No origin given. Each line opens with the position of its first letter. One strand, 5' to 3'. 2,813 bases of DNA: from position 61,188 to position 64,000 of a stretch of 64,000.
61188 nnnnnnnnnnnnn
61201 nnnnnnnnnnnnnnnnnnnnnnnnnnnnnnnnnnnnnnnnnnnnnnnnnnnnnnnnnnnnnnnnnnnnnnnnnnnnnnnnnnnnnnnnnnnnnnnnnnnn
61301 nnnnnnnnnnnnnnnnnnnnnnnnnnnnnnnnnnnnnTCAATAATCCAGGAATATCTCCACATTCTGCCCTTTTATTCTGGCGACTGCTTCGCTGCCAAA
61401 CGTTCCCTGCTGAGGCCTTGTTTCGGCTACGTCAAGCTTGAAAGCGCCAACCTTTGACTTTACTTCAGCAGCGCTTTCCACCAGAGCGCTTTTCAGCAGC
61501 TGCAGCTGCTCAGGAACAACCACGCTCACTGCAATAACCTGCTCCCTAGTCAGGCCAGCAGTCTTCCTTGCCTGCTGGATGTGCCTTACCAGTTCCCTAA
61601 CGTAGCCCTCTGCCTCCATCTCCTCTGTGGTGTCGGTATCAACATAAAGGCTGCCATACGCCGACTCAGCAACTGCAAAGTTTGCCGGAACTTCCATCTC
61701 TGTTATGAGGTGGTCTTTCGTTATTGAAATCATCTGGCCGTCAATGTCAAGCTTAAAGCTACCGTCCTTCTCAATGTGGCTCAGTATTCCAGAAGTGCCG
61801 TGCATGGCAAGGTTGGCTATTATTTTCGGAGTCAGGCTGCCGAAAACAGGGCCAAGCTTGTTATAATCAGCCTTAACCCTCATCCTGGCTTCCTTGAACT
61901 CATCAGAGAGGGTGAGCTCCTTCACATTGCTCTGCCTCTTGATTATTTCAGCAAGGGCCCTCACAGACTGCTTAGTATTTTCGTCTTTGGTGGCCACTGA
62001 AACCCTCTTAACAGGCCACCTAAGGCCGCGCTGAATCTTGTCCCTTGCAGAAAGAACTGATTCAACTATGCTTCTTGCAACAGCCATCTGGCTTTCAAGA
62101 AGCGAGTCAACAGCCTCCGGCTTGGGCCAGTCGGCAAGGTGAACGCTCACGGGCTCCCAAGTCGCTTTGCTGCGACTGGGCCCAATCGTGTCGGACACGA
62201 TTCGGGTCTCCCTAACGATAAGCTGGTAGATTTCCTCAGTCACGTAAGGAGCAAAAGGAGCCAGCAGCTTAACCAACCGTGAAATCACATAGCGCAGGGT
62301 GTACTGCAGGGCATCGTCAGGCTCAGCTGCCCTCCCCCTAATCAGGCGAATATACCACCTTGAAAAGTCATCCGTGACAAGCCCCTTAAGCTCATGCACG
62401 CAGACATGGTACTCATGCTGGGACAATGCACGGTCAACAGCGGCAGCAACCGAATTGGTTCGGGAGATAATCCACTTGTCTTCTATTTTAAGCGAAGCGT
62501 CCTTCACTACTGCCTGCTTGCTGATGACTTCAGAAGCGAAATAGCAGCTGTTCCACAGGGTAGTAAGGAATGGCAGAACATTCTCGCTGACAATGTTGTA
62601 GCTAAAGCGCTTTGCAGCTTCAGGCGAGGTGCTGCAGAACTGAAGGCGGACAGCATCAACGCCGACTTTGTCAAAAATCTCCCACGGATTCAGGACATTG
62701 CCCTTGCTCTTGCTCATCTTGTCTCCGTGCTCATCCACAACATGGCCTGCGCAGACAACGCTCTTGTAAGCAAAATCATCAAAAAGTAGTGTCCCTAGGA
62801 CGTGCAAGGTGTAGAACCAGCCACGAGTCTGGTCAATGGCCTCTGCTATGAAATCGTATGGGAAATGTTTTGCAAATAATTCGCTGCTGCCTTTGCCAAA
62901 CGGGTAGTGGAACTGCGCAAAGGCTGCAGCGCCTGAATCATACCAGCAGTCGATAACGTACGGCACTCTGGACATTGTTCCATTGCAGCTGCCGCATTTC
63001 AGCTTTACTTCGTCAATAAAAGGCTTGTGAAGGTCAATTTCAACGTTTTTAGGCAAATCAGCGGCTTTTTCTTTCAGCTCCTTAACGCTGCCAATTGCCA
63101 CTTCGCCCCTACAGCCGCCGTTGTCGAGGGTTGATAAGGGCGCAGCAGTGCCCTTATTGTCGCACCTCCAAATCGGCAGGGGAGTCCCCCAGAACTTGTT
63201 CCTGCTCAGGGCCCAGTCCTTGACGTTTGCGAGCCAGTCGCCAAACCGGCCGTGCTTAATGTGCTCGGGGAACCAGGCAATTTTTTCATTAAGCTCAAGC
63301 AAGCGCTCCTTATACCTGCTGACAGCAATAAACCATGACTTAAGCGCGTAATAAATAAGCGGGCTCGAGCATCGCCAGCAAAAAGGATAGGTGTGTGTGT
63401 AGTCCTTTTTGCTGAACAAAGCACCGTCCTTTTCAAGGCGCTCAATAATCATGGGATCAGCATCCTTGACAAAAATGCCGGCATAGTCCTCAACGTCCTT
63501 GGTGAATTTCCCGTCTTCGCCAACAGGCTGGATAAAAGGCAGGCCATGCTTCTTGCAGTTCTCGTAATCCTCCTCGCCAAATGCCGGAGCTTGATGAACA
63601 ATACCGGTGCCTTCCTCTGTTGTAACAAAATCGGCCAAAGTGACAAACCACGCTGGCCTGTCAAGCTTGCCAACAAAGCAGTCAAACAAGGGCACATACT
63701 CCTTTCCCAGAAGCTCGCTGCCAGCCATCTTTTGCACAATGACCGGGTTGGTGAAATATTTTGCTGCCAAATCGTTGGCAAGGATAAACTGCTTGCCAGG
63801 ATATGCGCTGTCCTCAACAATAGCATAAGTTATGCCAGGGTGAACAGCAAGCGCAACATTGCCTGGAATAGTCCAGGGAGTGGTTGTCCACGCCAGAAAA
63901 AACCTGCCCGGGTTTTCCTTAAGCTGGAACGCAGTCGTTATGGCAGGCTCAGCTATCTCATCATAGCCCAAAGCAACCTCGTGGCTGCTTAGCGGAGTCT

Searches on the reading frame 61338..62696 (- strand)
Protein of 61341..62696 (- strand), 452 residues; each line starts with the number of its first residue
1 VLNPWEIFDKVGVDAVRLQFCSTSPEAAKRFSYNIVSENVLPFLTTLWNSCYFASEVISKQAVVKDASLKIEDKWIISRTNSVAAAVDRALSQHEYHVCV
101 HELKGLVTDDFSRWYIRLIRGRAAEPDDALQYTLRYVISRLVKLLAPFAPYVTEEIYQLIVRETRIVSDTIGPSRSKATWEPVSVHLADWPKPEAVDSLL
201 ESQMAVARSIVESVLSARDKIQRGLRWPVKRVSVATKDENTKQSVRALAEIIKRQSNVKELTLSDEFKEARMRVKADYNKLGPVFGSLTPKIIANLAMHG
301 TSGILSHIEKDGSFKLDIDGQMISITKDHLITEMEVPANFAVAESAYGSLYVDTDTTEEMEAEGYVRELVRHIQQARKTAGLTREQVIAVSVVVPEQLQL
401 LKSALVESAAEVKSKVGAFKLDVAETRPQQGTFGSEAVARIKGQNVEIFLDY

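Call 33: find_homologous_proteins(query=window:61341-62696:-, max_evalue=1e-20)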
Query seq(452 aa) (452 aa): 24 proteins with E <= 1e-20 among 8000 candidates.
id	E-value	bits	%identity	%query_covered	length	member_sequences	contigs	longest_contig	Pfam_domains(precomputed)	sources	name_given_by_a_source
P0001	5.3e-191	653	67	100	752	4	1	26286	PF09334.18,PF08264.20,PF00133.29,PF19302.5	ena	-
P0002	1.9e-155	536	67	81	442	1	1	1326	PF08264.20,PF00133.29,PF19302.5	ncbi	ncbi:MAG: class I tRNA ligase family protein, partial [Nanoarchaeota archaeon]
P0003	9.9e-116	405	65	66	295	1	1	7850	PF08264.20,PF19302.5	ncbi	-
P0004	1.8e-69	253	34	100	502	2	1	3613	PF09334.18,PF01406.26,PF08264.20,PF00133.29,PF19302.5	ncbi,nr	ncbi:class I tRNA ligase family protein, partial [Candidatus Woesearchaeota archaeon]|nr:class I tRN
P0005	1.0e-59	221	40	70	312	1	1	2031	PF08264.20,PF19302.5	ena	-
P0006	3.7e-53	199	38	61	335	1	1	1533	PF08264.20,PF19302.5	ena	-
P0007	1.1e-42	165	35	61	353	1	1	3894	PF08264.20,PF00133.29,PF19302.5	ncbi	-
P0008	2.7e-41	160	36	58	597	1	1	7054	PF09334.18,PF08264.20,PF00133.29,PF19302.5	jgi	-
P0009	2.0e-40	157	34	62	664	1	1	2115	PF09334.18,PF08264.20,PF00133.29,PF19302.5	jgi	-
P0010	7.1e-39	152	35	56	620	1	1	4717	PF09334.18,PF08264.20,PF00133.29,PF19302.5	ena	-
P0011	1.6e-38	151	34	61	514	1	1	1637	PF09334.18,PF08264.20,PF00133.29,PF19302.5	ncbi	ncbi:MAG: class I tRNA ligase family protein, partial [Nanoarchaeota archaeon]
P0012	1.3e-36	145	32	65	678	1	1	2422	PF09334.18,PF08264.20,PF00133.29,PF19302.5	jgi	-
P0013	1.5e-36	145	34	61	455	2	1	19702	PF08264.20,PF00133.29,PF19302.5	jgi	jgi:isoleucyl-tRNA synthetase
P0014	1.0e-35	142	28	87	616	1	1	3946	PF09334.18,PF01406.26,PF08264.20,PF00133.29,PF19302.5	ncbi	ncbi:MAG: class I tRNA ligase family protein, partial [Candidatus Bathyarchaeia archaeon]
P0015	6.4e-35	139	30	87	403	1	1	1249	PF08264.20,PF01921.25,PF00133.29,PF19302.5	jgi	jgi:isoleucyl-tRNA synthetase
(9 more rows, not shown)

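Call 53: find_encoding_contigs(protein=P0001, flank=10000, max_places=3)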
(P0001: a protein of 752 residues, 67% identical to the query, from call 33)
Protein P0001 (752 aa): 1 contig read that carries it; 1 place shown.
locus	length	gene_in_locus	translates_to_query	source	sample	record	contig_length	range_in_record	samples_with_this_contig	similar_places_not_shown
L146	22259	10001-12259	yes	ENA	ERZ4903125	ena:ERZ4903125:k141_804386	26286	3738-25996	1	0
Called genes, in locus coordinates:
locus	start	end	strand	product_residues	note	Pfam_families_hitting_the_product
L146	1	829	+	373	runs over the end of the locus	-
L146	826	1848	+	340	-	-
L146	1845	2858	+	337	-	-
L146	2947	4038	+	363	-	-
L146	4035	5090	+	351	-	-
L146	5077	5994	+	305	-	-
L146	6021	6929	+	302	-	-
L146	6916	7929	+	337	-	-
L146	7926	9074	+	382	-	-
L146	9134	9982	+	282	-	PF00133:tRNA-synt_1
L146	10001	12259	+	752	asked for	PF00133:tRNA-synt_1, PF09334:tRNA-synt_1g (faint), PF08264:Anticodon_1, PF19302:DUF5915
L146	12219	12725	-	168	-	PF00856:SET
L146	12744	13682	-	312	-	-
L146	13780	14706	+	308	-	PF09924:LPG_synthase_C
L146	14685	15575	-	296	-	PF00491:Arginase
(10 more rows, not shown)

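Call 99: search_protein_representatives(protein=window:61338-62693:-)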
Query: 451 residues. Proteins with E-value up to 0.001 (for the whole library): 7582; up to 1e-10: 2567; up to 1e-30: 188. The best 150 are listed.
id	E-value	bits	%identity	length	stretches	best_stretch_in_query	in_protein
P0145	1.6e-80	287.7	43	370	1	67-447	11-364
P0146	8.2e-75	268.9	35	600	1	3-448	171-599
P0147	9.2e-74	265.4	36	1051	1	2-447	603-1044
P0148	4.0e-63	230.4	35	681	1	3-450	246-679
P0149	1.9e-62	228.1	35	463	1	1-420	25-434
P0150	1.5e-60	221.9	34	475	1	3-447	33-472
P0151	8.1e-60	219.5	42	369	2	1-264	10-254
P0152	1.0e-59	219.2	34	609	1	8-443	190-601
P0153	1.3e-58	215.5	48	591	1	2-260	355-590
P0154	7.9e-58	212.9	33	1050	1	2-450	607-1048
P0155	1.2e-57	212.3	36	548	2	2-161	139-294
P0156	5.7e-57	210.1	33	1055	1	6-445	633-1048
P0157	8.7e-57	209.5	36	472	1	2-398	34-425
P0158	1.6e-55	205.4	36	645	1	3-392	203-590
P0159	1.4e-53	199.0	32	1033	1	5-431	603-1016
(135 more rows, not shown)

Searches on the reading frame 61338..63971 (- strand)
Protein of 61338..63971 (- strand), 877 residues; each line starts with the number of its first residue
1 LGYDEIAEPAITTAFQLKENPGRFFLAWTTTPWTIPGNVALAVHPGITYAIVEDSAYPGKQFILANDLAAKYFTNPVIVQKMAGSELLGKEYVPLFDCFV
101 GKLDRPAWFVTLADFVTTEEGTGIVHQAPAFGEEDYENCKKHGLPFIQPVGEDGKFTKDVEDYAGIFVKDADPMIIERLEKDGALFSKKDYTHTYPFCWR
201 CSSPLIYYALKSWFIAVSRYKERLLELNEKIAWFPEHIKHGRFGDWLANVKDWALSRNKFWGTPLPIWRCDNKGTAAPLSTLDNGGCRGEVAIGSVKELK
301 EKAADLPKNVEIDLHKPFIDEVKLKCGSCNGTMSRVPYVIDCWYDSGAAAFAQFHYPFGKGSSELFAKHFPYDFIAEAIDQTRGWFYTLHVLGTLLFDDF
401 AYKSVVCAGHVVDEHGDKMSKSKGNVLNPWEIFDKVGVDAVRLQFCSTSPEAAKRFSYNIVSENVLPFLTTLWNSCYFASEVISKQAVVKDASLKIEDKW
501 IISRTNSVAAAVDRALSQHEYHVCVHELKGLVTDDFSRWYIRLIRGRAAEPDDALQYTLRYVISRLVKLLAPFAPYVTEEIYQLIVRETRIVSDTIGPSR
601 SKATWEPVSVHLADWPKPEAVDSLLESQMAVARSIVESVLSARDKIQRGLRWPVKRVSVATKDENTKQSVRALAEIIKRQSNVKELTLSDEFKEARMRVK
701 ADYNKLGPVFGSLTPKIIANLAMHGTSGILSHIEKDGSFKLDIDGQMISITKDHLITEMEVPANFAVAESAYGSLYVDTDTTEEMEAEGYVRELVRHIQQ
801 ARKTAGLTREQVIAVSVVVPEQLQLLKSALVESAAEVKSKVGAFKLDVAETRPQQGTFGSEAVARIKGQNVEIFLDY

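Call 25: search_protein_families(library=pfam, proteins=[window:61338-63971:-])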
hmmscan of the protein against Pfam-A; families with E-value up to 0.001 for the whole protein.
window:61338-63971:- (877 aa): 4 families
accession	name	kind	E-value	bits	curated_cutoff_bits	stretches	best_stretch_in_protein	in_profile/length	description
PF00133.28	tRNA-synt_1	-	8.3e-57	193.2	22.7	1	172-455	184-412/414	tRNA synthetases class I (I, L, M and V)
PF08264.19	Anticodon_1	-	3.3e-31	108.6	25.1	1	498-655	1-145/148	Anticodon-binding domain of tRNA ligase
PF19302.4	DUF5915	-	1.4e-23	83.9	27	1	675-851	2-175/195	Domain of unknown function (DUF5915)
PF09334.17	tRNA-synt_1g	-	1.5e-08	34.3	20.1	1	364-453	270-362/391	tRNA synthetases class I (M)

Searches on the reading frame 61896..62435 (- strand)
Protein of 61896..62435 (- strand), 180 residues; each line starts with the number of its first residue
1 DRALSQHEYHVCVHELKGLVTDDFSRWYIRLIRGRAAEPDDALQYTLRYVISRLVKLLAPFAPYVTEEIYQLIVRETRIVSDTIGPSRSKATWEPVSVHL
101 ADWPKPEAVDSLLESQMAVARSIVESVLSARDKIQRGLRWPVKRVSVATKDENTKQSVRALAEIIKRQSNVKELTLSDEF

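Call 26: search_solved_structures(query=window:61896-62435:-, max_evalue=0.001, show_alignments=3)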
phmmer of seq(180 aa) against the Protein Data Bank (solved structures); distinct sequences matched with E-value up to 0.001: 11.
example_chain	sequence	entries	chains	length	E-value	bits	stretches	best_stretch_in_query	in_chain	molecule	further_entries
9w01_B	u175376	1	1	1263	1e-09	41.9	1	21-178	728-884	Isoleucine--tRNA ligase, cytoplasmic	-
9wqs_A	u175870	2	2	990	1.1e-08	38.6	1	5-177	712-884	Isoleucine--tRNA ligase, cytoplasmic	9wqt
7d5c_A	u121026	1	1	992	1.1e-08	38.6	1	5-177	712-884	Isoleucine--tRNA ligase, cytoplasmic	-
8wnd_A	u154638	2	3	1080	1.2e-08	38.4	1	5-177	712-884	isoleucine--tRNA ligase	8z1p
1ile_A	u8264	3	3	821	3.2e-08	37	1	4-133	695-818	ISOLEUCYL-TRNA SYNTHETASE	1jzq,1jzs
8c8u_A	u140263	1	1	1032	1.2e-07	35.2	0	97-176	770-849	Isoleucine--tRNA ligase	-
8c8v_A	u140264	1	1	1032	1.2e-07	35.2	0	97-176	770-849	Isoleucine--tRNA ligase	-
8c8w_A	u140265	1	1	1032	1.2e-07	35.2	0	97-176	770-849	Isoleucine--tRNA ligase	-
8c9d_A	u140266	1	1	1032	1.2e-07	35.1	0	97-176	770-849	Isoleucine--tRNA ligase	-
1wz2_A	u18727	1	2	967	0.00011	25.5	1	25-93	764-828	Leucyl-tRNA synthetase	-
1wkb_A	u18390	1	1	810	0.00026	24.3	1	25-71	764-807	Leucyl-tRNA synthetase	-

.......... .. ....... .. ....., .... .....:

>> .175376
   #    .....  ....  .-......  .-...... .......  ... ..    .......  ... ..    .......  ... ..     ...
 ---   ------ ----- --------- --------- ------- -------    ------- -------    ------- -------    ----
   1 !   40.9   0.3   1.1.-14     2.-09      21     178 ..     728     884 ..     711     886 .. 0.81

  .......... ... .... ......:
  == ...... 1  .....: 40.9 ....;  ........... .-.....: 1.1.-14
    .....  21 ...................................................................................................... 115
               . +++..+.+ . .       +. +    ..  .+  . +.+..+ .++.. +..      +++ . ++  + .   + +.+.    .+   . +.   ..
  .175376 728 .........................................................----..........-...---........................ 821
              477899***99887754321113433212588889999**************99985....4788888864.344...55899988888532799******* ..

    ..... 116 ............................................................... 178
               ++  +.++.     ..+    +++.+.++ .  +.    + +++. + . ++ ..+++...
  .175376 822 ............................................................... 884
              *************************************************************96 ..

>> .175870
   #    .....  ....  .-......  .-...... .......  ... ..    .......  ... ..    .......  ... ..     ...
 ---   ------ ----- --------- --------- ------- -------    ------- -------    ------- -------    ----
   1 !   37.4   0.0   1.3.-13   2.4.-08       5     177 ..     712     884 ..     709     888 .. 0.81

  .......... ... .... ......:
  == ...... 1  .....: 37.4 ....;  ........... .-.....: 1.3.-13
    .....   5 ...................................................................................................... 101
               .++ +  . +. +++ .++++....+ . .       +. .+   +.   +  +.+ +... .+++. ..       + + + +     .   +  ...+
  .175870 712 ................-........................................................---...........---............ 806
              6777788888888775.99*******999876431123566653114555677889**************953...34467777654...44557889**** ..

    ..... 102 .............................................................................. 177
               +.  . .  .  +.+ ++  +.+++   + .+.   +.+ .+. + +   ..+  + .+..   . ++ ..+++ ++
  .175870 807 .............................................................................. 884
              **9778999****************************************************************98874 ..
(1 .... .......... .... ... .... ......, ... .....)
